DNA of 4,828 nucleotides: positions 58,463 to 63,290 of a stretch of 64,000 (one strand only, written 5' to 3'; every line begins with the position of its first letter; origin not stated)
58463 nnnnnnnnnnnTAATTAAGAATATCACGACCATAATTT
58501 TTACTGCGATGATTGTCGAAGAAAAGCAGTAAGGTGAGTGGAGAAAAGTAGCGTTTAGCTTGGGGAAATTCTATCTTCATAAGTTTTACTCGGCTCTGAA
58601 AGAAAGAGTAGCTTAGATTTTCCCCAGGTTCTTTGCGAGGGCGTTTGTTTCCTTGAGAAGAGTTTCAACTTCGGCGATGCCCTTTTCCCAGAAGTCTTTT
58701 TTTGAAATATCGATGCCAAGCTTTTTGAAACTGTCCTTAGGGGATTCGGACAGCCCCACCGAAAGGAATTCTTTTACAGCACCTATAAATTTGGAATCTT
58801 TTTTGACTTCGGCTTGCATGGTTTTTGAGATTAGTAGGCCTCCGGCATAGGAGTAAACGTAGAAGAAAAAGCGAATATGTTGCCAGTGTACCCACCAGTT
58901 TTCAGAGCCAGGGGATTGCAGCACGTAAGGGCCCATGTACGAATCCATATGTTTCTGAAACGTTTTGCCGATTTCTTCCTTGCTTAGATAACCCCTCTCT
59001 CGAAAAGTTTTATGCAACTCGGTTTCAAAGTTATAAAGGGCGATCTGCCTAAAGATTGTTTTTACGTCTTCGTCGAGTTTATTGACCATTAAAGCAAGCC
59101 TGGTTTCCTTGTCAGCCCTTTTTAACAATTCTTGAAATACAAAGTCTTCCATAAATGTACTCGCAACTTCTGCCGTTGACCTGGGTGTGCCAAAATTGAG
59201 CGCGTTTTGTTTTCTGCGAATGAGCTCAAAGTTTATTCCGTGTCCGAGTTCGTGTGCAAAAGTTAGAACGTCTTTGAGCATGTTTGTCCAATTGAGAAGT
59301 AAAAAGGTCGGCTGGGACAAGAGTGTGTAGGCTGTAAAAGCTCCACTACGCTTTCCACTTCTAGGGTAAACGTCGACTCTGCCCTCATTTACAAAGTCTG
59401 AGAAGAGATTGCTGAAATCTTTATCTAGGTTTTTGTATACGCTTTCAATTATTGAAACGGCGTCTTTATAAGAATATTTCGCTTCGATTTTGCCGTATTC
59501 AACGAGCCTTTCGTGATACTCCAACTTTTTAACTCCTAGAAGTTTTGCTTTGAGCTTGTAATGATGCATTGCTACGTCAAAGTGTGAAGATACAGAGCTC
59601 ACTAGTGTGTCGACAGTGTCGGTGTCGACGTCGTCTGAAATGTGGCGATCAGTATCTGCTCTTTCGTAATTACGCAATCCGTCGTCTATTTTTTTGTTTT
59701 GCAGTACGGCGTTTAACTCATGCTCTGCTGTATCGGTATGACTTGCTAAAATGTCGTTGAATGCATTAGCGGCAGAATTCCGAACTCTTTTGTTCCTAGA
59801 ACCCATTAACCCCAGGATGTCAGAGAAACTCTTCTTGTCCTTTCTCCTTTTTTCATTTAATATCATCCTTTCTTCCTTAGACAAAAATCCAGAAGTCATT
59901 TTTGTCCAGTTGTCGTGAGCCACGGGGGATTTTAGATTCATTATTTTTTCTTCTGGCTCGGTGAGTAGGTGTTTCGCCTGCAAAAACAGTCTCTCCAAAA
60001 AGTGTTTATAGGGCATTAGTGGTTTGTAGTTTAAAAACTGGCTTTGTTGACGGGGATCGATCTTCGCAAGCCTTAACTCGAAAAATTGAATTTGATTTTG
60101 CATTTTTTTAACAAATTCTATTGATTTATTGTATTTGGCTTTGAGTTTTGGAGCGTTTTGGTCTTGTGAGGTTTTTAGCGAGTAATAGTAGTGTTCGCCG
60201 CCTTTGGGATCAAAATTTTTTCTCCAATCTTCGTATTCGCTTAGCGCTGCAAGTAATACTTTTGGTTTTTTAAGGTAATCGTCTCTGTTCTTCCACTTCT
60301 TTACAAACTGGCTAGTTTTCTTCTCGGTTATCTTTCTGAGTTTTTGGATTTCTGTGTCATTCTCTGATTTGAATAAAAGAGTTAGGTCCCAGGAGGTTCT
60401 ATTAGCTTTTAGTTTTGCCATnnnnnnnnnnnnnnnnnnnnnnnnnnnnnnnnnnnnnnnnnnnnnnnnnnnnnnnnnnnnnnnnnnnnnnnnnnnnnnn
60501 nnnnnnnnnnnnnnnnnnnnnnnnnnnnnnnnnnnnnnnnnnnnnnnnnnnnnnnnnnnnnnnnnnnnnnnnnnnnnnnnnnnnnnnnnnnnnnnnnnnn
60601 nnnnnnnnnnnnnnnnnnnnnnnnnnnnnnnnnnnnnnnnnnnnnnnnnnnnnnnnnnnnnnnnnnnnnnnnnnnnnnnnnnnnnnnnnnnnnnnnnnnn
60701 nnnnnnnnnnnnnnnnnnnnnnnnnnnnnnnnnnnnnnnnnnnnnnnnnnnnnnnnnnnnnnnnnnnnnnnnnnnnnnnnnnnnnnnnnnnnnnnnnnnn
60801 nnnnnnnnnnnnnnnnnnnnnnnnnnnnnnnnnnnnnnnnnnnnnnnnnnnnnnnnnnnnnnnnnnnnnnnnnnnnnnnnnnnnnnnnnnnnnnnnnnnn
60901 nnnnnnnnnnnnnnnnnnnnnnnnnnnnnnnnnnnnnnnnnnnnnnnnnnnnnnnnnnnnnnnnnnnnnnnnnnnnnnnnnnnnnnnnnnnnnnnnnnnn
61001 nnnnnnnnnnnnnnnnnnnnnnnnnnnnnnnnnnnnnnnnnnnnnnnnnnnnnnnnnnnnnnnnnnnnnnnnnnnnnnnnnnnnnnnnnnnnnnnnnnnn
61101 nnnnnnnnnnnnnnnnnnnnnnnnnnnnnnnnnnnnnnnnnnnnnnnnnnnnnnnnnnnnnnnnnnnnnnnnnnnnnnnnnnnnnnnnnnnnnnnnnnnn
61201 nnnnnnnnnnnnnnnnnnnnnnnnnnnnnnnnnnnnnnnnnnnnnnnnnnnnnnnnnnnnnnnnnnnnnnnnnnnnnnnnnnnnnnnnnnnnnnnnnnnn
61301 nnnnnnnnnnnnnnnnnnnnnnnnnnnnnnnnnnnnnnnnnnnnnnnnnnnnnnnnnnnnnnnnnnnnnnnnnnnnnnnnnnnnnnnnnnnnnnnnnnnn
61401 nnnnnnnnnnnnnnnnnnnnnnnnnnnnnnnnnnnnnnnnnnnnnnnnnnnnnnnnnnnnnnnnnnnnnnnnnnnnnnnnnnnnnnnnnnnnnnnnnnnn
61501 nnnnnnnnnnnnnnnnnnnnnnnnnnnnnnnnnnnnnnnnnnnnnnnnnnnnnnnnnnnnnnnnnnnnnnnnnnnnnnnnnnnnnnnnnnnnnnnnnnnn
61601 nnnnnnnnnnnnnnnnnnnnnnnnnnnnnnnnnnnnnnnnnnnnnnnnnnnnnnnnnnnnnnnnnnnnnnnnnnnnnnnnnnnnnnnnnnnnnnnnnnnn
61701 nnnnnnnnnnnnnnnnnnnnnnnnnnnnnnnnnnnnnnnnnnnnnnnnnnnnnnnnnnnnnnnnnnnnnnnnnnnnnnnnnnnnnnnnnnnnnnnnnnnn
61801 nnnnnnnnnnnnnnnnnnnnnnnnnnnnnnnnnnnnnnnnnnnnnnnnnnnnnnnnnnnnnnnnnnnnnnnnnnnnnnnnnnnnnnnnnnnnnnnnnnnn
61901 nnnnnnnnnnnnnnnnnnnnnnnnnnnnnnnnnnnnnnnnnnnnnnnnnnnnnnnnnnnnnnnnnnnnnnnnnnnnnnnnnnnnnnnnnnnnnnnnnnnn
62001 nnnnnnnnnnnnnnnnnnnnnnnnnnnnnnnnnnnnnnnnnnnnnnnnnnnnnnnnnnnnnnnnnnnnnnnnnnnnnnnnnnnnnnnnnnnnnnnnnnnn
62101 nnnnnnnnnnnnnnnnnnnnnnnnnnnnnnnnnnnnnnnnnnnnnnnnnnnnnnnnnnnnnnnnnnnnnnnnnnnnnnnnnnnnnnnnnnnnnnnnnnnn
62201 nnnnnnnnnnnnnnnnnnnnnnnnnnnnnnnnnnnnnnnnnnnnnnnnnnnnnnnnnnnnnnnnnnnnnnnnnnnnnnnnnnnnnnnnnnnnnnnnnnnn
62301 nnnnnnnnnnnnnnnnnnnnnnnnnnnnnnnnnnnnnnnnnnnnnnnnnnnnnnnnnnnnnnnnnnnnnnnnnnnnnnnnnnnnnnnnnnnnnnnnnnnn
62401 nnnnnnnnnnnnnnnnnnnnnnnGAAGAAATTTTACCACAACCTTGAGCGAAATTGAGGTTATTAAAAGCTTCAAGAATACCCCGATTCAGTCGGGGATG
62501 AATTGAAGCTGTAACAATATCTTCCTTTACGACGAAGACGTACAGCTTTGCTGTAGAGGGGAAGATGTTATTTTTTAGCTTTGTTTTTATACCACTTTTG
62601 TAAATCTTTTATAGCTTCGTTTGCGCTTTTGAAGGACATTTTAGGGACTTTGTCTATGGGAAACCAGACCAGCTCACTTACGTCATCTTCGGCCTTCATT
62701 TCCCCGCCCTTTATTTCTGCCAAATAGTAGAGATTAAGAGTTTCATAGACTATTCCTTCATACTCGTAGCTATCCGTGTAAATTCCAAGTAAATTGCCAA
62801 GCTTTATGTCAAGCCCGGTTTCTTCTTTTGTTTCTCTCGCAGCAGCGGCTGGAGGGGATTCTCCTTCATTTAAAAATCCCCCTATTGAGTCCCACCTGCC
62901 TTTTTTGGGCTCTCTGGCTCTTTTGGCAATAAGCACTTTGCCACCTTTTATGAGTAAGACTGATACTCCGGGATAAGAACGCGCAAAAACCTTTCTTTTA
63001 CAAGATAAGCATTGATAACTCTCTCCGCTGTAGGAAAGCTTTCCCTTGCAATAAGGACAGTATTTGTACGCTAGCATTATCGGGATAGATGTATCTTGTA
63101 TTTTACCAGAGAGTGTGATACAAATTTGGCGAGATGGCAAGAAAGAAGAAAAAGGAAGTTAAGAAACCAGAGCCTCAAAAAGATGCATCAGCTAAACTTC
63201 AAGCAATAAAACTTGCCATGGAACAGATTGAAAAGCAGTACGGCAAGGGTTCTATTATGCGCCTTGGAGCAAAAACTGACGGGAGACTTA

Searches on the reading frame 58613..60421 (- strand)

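Call 26: search_protein_families(library=pfam, proteins=[window:58613-60421:-], max_evalue=1)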
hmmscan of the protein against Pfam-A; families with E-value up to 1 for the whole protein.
window:58613-60421:- (602 aa): 4 families
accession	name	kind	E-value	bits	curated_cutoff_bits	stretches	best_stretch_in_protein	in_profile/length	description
PF01432.26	Peptidase_M3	-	9.3e-36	124.6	27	1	205-582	2-455/457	Peptidase family M3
PF08439.15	Peptidase_M3_N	-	1.3e-10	41.8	25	1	118-175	2-60/70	Oligopeptidase F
PF06114.19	Peptidase_M78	-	0.16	12.2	22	0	387-426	45-84/123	IrrE N-terminal-like domain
PF02697.20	VAPB_antitox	-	0.41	11.9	27.9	1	191-227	15-50/69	Putative antitoxin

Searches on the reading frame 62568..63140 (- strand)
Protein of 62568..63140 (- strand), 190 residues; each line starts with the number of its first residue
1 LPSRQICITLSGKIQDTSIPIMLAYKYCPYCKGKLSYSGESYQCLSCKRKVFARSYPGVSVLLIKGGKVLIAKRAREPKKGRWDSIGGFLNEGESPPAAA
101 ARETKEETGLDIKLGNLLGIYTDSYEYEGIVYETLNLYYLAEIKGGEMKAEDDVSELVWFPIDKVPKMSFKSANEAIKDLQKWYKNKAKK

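Call 26: search_protein_families(library=pfam, proteins=[window:62568-63140:-], max_evalue=1)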
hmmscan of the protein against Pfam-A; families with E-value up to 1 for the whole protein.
window:62568-63140:- (190 aa): 4 families
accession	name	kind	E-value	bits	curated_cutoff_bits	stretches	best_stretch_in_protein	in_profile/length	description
PF00293.34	NUDIX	-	1.4e-21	77.3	21.1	1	57-173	4-127/134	NUDIX domain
PF14815.12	NUDIX_4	-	0.00016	21.8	35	1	61-177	3-110/113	NUDIX domain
PF12773.13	DZR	-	0.064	13.9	27.3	1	24-51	11-34/45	Double zinc ribbon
PF08063.17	Zn_ribbon_PADR1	-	0.52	10.6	25.1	1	26-44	3-22/42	PADR1 domain, zinc ribbon fold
